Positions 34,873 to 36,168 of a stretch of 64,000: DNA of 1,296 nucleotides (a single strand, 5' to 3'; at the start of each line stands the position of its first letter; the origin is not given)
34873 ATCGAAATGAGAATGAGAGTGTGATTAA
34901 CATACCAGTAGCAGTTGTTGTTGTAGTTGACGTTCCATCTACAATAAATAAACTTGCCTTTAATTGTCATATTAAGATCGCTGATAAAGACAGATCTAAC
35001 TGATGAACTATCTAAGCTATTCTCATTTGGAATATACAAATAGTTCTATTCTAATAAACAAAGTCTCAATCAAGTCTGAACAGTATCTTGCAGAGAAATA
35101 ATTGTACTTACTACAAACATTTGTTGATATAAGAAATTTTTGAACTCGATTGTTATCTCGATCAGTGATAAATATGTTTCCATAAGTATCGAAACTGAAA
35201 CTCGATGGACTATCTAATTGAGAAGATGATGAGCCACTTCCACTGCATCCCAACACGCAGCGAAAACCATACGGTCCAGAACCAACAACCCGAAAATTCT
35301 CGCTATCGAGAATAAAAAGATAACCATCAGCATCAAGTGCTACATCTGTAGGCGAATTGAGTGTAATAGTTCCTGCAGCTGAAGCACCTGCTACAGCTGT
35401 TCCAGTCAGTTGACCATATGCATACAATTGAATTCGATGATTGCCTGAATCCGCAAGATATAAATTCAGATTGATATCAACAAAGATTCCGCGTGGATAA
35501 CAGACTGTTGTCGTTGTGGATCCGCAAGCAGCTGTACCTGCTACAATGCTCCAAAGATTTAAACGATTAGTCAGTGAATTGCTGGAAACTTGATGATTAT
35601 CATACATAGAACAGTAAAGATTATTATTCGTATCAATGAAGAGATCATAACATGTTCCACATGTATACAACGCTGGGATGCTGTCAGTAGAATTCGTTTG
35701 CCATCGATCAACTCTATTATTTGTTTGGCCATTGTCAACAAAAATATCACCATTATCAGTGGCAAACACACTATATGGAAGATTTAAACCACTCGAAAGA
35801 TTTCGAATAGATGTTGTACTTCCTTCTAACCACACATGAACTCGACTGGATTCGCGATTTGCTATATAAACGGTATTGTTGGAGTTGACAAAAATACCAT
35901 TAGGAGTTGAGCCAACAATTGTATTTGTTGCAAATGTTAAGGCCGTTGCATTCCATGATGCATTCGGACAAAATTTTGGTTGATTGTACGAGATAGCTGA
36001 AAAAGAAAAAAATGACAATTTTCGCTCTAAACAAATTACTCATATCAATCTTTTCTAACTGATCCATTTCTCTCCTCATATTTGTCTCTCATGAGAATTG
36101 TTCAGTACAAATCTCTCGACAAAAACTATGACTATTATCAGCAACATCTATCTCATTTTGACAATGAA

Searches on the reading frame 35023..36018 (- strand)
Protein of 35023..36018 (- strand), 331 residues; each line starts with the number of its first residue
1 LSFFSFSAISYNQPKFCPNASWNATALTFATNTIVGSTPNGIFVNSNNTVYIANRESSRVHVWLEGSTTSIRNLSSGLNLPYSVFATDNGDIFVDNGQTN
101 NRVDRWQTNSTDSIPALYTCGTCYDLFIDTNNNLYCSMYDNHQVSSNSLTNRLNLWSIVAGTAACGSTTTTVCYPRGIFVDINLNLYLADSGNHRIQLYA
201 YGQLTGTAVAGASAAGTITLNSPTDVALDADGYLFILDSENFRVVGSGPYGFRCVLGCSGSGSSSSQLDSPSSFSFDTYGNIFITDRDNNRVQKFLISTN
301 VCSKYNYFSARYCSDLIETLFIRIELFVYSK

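Call 16: search_protein_families(library=pfam, proteins=[window:35023-36018:-], max_evalue=0.01)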
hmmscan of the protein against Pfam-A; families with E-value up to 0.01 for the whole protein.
window:35023-36018:- (331 aa): 3 families
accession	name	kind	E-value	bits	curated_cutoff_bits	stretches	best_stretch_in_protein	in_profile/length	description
PF01436.27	NHL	-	6.7e-22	76.8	20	4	173-197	2-26/28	NHL repeat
PF25021.1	TEN_NHL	-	2.6e-07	30.4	27.1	0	214-245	135-166/357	Teneurin NHL domain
PF06739.17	SBBP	-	0.0022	18.3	20.5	0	265-285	9-29/38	Beta-propeller repeat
